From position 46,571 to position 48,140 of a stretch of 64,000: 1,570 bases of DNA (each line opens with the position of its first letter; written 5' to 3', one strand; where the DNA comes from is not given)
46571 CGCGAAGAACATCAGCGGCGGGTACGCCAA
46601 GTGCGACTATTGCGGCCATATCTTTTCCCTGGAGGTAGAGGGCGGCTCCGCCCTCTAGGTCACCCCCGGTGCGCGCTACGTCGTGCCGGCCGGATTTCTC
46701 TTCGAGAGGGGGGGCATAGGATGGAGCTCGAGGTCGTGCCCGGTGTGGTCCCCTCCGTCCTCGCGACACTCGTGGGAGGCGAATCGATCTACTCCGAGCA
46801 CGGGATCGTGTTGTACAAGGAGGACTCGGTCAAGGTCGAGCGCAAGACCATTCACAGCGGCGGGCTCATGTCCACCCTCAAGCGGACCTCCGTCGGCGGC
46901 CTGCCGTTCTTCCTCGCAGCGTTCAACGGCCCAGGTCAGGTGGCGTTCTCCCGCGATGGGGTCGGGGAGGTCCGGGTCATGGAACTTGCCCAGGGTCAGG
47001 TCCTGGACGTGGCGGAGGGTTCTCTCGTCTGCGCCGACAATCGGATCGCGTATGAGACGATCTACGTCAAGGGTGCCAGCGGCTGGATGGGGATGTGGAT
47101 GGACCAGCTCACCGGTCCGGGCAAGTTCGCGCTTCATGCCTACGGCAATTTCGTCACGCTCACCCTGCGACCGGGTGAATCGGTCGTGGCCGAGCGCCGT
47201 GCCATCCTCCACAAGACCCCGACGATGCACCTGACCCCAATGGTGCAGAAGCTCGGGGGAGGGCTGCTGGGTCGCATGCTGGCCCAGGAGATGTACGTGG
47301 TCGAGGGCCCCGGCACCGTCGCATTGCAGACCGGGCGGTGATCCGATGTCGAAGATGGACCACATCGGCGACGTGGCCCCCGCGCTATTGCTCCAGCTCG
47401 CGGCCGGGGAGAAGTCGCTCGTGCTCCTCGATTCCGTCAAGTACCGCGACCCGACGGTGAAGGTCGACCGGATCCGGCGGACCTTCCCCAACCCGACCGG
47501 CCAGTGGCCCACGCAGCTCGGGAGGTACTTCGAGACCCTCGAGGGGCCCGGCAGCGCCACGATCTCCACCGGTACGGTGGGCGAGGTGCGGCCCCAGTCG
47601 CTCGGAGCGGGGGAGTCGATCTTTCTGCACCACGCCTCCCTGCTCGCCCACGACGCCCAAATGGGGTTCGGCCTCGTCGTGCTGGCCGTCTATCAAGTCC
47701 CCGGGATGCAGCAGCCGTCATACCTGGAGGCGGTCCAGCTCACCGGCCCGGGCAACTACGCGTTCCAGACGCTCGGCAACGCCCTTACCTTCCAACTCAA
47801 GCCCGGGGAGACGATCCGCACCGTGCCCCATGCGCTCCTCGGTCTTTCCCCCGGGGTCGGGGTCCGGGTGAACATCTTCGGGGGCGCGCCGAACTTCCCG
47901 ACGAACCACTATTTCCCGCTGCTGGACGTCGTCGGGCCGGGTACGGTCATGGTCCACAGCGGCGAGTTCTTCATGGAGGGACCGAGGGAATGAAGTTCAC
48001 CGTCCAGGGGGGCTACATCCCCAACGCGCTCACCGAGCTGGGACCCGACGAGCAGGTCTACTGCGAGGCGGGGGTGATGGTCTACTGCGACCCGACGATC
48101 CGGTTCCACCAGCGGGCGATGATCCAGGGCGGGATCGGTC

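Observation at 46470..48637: Zinc-ribbon gene followed by three tandem, translationally coupled AIM24/TIGR00266 paralogs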

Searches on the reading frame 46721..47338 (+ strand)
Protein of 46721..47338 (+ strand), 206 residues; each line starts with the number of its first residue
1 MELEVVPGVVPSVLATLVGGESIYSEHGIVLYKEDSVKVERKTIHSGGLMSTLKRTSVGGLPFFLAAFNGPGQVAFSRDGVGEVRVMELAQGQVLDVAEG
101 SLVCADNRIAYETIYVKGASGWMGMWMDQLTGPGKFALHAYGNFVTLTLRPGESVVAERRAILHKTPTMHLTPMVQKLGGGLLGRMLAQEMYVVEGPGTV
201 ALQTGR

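Call 5: search_protein_families(library=pfam, proteins=[window:46721-47338:+], max_evalue=1)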
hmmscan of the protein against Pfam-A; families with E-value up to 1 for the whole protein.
window:46721-47338:+ (206 aa): 1 family
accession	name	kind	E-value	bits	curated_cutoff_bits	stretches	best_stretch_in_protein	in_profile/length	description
PF01987.23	AIM24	-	1.1e-29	104.1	25.7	1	12-204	10-204/205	Mitochondrial biogenesis AIM24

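Call 6: search_protein_families(library=ncbifam, proteins=[window:46721-47338:+], max_evalue=1)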
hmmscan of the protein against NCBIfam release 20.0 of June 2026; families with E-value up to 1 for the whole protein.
window:46721-47338:+ (206 aa): 1 family
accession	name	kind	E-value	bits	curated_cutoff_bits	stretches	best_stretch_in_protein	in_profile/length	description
TIGR00266.1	TIGR00266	hypoth_equivalog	2.2e-08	33.9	96.6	1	16-204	17-204/222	TIGR00266 family protein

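Call 10: search_protein_families(library=padloc, proteins=[window:46721-47338:+], max_evalue=1)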
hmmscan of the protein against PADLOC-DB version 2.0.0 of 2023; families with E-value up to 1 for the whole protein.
window:46721-47338:+ (206 aa): 0 families

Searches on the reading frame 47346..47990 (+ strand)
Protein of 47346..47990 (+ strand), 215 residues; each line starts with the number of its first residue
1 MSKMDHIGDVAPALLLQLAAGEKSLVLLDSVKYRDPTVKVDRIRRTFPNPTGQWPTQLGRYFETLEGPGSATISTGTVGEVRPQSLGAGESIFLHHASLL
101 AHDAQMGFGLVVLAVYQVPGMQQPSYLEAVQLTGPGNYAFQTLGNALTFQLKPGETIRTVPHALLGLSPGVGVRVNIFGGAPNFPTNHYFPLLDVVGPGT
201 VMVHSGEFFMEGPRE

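Call 5: search_protein_families(library=pfam, proteins=[window:47346-47990:+], max_evalue=1)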
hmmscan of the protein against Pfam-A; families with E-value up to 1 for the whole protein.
window:47346-47990:+ (215 aa): 1 family
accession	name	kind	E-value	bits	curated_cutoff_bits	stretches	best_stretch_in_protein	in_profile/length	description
PF01987.23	AIM24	-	9.9e-10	38.9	25.7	1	8-205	5-204/205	Mitochondrial biogenesis AIM24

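Call 6: search_protein_families(library=ncbifam, proteins=[window:47346-47990:+], max_evalue=1)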
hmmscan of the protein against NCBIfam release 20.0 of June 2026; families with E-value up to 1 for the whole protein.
window:47346-47990:+ (215 aa): 0 families

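Call 10: search_protein_families(library=padloc, proteins=[window:47346-47990:+], max_evalue=1)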
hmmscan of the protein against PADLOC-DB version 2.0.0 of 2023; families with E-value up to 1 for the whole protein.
window:47346-47990:+ (215 aa): 0 families

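Call 13: find_homologous_proteins(query=window:47346-47990:+, max_evalue=0.001)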
Query window:47346-47990:+ (215 aa): 28 proteins with E <= 0.001 among 678 candidates.
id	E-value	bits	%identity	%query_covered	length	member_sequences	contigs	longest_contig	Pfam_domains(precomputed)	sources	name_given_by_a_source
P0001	1.5e-139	481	100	100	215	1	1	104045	PF01987.24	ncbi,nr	ncbi:MAG: AIM24 family protein [Thermoplasmata archaeon]|nr:AIM24 family protein [Thermoplasmata arc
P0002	5.9e-124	430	88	100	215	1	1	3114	PF01987.24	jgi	jgi:uncharacterized protein (AIM24 family)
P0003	9.9e-123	426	86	100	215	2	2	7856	PF01987.24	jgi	jgi:uncharacterized protein (AIM24 family)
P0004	2.3e-122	425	86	100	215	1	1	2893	PF01987.24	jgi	jgi:uncharacterized protein (AIM24 family)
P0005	6.4e-120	417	84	100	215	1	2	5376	PF01987.24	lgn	-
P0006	4.0e-96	339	68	99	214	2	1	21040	PF01987.24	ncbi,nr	ncbi:MAG: AIM24 family protein [Thermoplasmata archaeon]|nr:AIM24 family protein [Thermoplasmata arc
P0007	1.9e-93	330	67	99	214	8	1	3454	PF01987.24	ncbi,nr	ncbi:MAG: AIM24 family protein [Thermoplasmata archaeon]|nr:AIM24 family protein [Thermoplasmata arc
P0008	1.1e-92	328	67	99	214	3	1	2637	PF01987.24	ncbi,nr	ncbi:MAG TPA: AIM24 family protein [Thermoplasmata archaeon]|nr:AIM24 family protein [Thermoplasmata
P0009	1.9e-88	314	65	97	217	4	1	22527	PF01987.24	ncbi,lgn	-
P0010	2.0e-84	301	63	97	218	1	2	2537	PF01987.24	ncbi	ncbi:MAG: AIM24 family protein [Thermoplasmata archaeon]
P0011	2.6e-84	300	63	98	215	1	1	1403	PF01987.24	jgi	jgi:uncharacterized protein (AIM24 family)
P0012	1.5e-82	295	64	93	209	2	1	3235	PF01987.24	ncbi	ncbi:MAG: AIM24 family protein, partial [Thermoplasmata archaeon]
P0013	7.7e-82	292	63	96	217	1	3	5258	PF01987.24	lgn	-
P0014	2.0e-81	291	62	100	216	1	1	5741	PF01987.24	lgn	-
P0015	3.4e-81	290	63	98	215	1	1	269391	PF01987.24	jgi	jgi:uncharacterized protein (AIM24 family)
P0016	4.1e-80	287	60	100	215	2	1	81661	PF01987.24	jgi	jgi:uncharacterized protein (AIM24 family)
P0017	5.2e-80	286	59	98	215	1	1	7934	PF01987.24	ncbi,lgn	-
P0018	9.4e-79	282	60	97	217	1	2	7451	PF01987.24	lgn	-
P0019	2.2e-78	281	60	99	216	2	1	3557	PF01987.24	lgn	-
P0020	3.3e-78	280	60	96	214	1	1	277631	PF01987.24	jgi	jgi:uncharacterized protein (AIM24 family)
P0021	4.0e-76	273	60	96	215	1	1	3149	PF01987.24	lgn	-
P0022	2.4e-74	268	60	96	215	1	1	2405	PF01987.24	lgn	-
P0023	3.8e-72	260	56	99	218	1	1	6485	PF01987.24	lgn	-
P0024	3.1e-68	248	56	96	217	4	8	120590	PF01987.24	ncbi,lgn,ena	-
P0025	7.9e-66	240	56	95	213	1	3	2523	PF01987.24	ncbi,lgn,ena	-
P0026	3.8e-63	231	53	96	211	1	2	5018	PF01987.24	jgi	jgi:uncharacterized protein (AIM24 family)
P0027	2.6e-62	228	56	93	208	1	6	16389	PF01987.24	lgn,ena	-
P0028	2.1e-25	108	37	95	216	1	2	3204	PF01987.24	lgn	-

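Call 14: find_encoding_contigs(protein=P0024, flank=6000, max_places=3)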
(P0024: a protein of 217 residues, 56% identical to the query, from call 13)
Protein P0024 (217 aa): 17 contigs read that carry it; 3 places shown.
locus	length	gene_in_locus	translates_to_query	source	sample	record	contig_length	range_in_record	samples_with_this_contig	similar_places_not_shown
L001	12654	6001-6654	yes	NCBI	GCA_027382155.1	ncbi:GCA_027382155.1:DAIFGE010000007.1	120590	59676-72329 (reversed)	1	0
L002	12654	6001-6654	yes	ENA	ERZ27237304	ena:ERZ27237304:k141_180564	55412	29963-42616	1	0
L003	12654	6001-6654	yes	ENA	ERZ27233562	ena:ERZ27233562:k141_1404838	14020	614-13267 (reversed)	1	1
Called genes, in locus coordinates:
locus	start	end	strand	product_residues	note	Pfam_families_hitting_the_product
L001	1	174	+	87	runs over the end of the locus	PF01780:Ribosomal_L37ae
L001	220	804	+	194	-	PF07336:ABATE, PF11706:zf-CGNR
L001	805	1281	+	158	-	-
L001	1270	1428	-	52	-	-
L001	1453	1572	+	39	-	-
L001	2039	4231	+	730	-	PF01183:Glyco_hydro_25, PF05345:He_PIG (faint), PF00801:PKD (weak), PF13573:SprB (faint), PF18911:PKD_4, PF22352:K319L-like_PKD (faint), PF00630:Filamin (faint), PF24908:Ig_SIBA-E_2nd (faint), +2 more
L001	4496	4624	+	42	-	-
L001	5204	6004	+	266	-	PF01987:AIM24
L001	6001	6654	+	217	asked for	PF01987:AIM24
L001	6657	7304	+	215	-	PF01987:AIM24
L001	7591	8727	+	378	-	-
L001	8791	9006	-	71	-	-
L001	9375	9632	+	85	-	PF13565:HTH_32, PF13592:HTH_33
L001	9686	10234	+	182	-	PF13358:DDE_3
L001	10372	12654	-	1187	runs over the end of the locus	PF00801:PKD (faint), PF18911:PKD_4 (faint), PF13927:Ig_3 (faint), PF07495:Y_Y_Y (faint)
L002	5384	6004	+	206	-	PF01987:AIM24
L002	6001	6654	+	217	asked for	PF01987:AIM24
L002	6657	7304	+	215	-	PF01987:AIM24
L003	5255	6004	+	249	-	PF01987:AIM24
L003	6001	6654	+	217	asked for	PF01987:AIM24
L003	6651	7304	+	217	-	PF01987:AIM24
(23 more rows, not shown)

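Call 15: find_encoding_contigs(protein=P0020, flank=6000, max_places=2)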
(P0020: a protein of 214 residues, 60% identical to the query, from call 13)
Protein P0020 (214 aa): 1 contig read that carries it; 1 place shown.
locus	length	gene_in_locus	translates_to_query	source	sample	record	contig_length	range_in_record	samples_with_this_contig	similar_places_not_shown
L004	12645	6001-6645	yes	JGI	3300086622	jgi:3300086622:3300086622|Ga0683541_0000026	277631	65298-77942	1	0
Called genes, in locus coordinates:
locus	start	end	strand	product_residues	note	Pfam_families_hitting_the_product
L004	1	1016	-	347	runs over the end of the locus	PF08240:ADH_N, PF00107:ADH_zinc_N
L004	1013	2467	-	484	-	PF00202:Aminotran_3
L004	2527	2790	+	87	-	-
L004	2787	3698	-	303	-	PF00155:Aminotran_1_2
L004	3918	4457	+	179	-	PF05163:DinB (weak), PF12867:DinB_2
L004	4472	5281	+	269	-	-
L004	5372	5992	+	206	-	PF01987:AIM24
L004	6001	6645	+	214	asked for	PF01987:AIM24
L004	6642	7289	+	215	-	PF01987:AIM24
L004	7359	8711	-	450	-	-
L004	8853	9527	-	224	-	PF00230:MIP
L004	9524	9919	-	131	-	-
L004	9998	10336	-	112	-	-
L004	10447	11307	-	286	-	PF00106:adh_short, PF13561:adh_short_C2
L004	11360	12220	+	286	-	PF00248:Aldo_ket_red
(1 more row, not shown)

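Call 16: find_encoding_contigs(protein=P0028, flank=6000, max_places=2)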
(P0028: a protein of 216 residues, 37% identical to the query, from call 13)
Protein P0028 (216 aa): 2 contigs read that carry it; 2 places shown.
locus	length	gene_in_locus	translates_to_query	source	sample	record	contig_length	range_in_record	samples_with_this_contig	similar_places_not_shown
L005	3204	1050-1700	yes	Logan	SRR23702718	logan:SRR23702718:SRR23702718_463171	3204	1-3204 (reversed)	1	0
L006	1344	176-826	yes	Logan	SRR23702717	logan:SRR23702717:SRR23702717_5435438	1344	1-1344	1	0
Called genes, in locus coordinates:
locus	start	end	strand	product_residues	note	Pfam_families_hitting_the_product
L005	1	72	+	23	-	?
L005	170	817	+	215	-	PF01987:AIM24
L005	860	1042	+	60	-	-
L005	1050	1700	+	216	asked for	PF01987:AIM24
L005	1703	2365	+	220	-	PF01987:AIM24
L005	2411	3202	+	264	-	?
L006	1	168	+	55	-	?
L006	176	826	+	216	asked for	PF01987:AIM24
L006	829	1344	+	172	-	?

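Call 22: find_related_loci(query=A1, collection=genome_contigs, flank=8000)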
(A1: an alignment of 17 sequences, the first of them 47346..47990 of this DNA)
Query A1 (215 aa) in genome_contigs; peptide patterns used: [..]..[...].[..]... (x = any residue, [..] = any of these).
36 stretches matched a pattern; 11 encode a relative of the query (tblastn E <= 1e-3); 11 distinct loci.
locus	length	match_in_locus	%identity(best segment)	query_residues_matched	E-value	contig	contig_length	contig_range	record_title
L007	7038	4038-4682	86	1-215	1e-126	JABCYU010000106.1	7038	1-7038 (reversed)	MAG: Methanobacteriota archaeon isolate Inc-BW-H-2-M_MAG52 Ga0210384_10017340, whole genome shotgun sequence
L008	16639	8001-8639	69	3-215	4e-95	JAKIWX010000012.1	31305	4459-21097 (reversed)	MAG: Thermoplasmata archaeon isolate SubAcS15-67 SubAcS15-67_12, whole genome shotgun sequence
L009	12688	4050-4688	68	3-215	2e-93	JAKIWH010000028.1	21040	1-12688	MAG: Thermoplasmata archaeon isolate AcS5-34 NODE_7241_length_21040_cov_4.525518, whole genome shotgun sequence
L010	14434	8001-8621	65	1-208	2e-92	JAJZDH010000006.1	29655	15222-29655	MAG: Thermoplasmata archaeon isolate JA4.bin57 NODE_1355_length_29655_cov_2.137429, whole genome shotgun sequence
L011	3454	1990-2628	67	3-215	1e-91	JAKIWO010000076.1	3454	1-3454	MAG: Thermoplasmata archaeon isolate SubAcS13-24 SubAcS13-24_76, whole genome shotgun sequence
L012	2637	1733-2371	67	3-215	2e-92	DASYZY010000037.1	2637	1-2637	MAG TPA_asm: Thermoplasmata archaeon isolate SMAG_U6374 k141_509172, whole genome shotgun sequence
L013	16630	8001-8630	60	1-210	9e-86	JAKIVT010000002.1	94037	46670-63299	MAG: Thermoplasmata archaeon isolate AcS13-54 AcS13-54_2, whole genome shotgun sequence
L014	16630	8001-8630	59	1-210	2e-84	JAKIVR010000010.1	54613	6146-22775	MAG: Thermoplasmata archaeon isolate AcS11-62 AcS11-62_10, whole genome shotgun sequence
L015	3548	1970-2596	61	1-209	7e-84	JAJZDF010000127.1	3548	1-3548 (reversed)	MAG: Thermoplasmata archaeon isolate JA4.bin45 NODE_21510_length_3548_cov_0.903829, whole genome shotgun sequence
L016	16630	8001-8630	58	1-210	2e-81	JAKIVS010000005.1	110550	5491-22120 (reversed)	MAG: Thermoplasmata archaeon isolate AcS1-3 NODE_190_length_110550_cov_14.758604, whole genome shotgun sequence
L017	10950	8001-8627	55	3-211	1e-76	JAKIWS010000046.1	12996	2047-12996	MAG: Thermoplasmata archaeon isolate SubAcS15-120 SubAcS15-120_46, whole genome shotgun sequence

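Call 58: predict_structure(alignment_id=A1)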
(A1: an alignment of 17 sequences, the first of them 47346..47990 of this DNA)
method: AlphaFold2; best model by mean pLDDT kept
length: 215 residues; sequences in the alignment: 17
mean_pLDDT: 89.7   pTM: 0.82
mean pLDDT of the five models: 89.7, 89.6, 88.2, 66.4, 63.9
residues with pLDDT >= 90: 155; 70-90: 45; 50-70: 10; < 50: 5
segments of 3 or more residues with pLDDT < 50: 211-215
pLDDT, mean of each block of 10 residues (from residue 1): 71 90 94 96 92 89 96 88 95 90 95 93 92 96 89 96 94 95 91 96 73 40
secondary structure, 60 per line:
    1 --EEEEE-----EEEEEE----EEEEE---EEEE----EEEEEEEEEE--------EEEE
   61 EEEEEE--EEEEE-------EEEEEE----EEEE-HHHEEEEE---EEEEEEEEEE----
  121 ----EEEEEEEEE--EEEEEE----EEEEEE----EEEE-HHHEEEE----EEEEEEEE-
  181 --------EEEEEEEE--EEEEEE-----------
elements in order: E3-7 E13-18 E23-27 E31-34 E39-48 E57-66 E69-73 E81-86 E91-94 E99-103 E107-116 E125-133 E136-141 E146-151 E156-159 E164-167 E172-179 E189-196 E199-204

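Call 64: fold_search(model_id=the predicted structure, library=pdb)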
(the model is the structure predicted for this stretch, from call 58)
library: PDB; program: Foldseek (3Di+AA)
matches with E <= 10: 298; with E <= 0.001: 7
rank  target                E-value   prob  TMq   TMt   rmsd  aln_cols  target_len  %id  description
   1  1yox_D                1.8e-09  1.00  0.70  0.72   5.3       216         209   18  Structure of the conserved Protein of Unknown Function PA3696 from Pseudomonas aeruginosa (released 2005-04-26)
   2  1yox_A                6.7e-09  1.00  0.65  0.73   5.5       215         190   16  Structure of the conserved Protein of Unknown Function PA3696 from Pseudomonas aeruginosa (released 2005-04-26)
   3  1yox_B                1.1e-08  1.00  0.69  0.76   5.2       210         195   18  Structure of the conserved Protein of Unknown Function PA3696 from Pseudomonas aeruginosa (released 2005-04-26)
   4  1yox_E                1.9e-08  1.00  0.70  0.73   4.5       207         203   18  Structure of the conserved Protein of Unknown Function PA3696 from Pseudomonas aeruginosa (released 2005-04-26)
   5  1yox_C                4.1e-08  1.00  0.67  0.73   4.8       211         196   18  Structure of the conserved Protein of Unknown Function PA3696 from Pseudomonas aeruginosa (released 2005-04-26)
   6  1pg6                  5.4e-08  1.00  0.68  0.68   5.3       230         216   13  X-Ray Crystal Structure of Protein SPYM3_0169 from Streptococcus pyogenes. Northeast Structural Genomics Consortium Targ (released 2003-12-02)
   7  1yox_F                8.4e-08  1.00  0.66  0.76   4.6       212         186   16  Structure of the conserved Protein of Unknown Function PA3696 from Pseudomonas aeruginosa (released 2005-04-26)
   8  5jhl_A                1.1e-01  0.03  0.09  0.07  31.7       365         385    8  Crystal structure of zika virus envelope protein in complex with a flavivirus broadly-protective antibody (released 2016-05-11)
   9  5lbs_A                1.4e-01  0.04  0.10  0.07  32.4       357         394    7  structural basis of Zika and Dengue virus potent antibody cross-neutralization (released 2016-07-06)
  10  5jhm_B                1.8e-01  0.03  0.09  0.06  32.1       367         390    6  Crystal structure of Zika virus Envelope protein (released 2016-05-11)
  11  8gpt_A                1.8e-01  0.03  0.10  0.07  28.0       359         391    6  YFV_E_YD6scFv_postfusion (released 2022-11-02)
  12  8gpx_E                2.1e-01  0.02  0.08  0.06  27.4       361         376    8  YFV_E_YD73Fab_postfusion (released 2022-11-02)
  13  3g7t                  2.1e-01  0.02  0.08  0.06  28.6       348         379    8  Crystal structure of dengue virus type 1 envelope protein in the postfusion conformation (released 2009-04-21)
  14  7a3n_A                2.4e-01  0.02  0.09  0.05  32.9       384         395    9  Crystal structure of Zika virus envelope glycoprotein in complex with the Fab fragment of the broadly neutralizing hum (released 2021-12-08)
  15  5jhm_A                2.6e-01  0.02  0.08  0.06  32.4       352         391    7  Crystal structure of Zika virus Envelope protein (released 2016-05-11)
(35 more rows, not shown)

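Call 78: find_related_loci(query=A1, collection=viral_contigs, flank=5000)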
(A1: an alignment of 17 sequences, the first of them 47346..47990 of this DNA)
Query A1 (215 aa) in viral_contigs; peptide patterns used: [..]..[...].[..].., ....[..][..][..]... (x = any residue, [..] = any of these).
10 stretches matched a pattern, but none encodes a relative of the query by tblastn (E <= 1e-3).

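Call 86: fold_search(model_id=the predicted structure, library=viral)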
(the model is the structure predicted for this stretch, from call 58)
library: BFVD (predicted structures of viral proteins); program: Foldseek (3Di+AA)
matches with E <= 10: 186; with E <= 0.001: 1
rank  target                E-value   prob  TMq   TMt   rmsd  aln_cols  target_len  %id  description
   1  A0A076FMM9            8.5e-07  1.00  0.70  0.56   4.5       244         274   13  Putative AIM24 domain containing protein [Aureococcus anophagefferens virus]
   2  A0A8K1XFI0            1.6e-01  0.05  0.11  0.06  27.9       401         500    7  Glycoprotein [Fushun monolepta lauta xinmovirus 2]
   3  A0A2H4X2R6            1.9e-01  0.06  0.13  0.07  27.2       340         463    7  V-type Ig domain protein [Flamingopox virus FGPVKD09]
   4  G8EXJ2                4.1e-01  0.02  0.10  0.05  32.2       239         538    9  (no name in the UniProt tables at hand)
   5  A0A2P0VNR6            4.3e-01  0.04  0.11  0.12  17.4       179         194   10  Lipoprotein [Tetraselmis virus 1]
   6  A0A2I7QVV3            4.5e-01  0.03  0.13  0.05  26.9       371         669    7  (no name in the UniProt tables at hand)
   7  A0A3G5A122            4.8e-01  0.08  0.14  0.17  18.9       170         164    7  Uncharacterized protein [Faunusvirus sp.]
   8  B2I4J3                5.5e-01  0.04  0.13  0.12  21.5       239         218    9  Minor tail protein [Escherichia phage Eps7]
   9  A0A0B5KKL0            5.5e-01  0.01  0.09  0.04  27.9       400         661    6  Glycoprotein [Shuangao Insect Virus 2]
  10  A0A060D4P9            6.1e-01  0.02  0.10  0.07  28.5       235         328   13  Glycoprotein (Fragment) [Otter fecal bunyavirus]
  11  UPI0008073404         7.0e-01  0.02  0.12  0.04  31.2       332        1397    9  (no name look-up for this kind of identifier)
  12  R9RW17                7.0e-01  0.02  0.10  0.05  33.6       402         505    7  E1 protein (Fragment) [Chikungunya virus]
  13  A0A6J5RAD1            7.8e-01  0.06  0.18  0.16  19.7       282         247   10  Uncharacterized protein [uncultured Caudovirales phage]
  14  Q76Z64                7.8e-01  0.02  0.11  0.05  18.3       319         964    7  Uncharacterized protein [Aeromonas phage Aeh1]
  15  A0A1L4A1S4            8.6e-01  0.03  0.13  0.07  26.8       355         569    6  Uncharacterized protein (Fragment) [Salarivirus Mos8CM0]
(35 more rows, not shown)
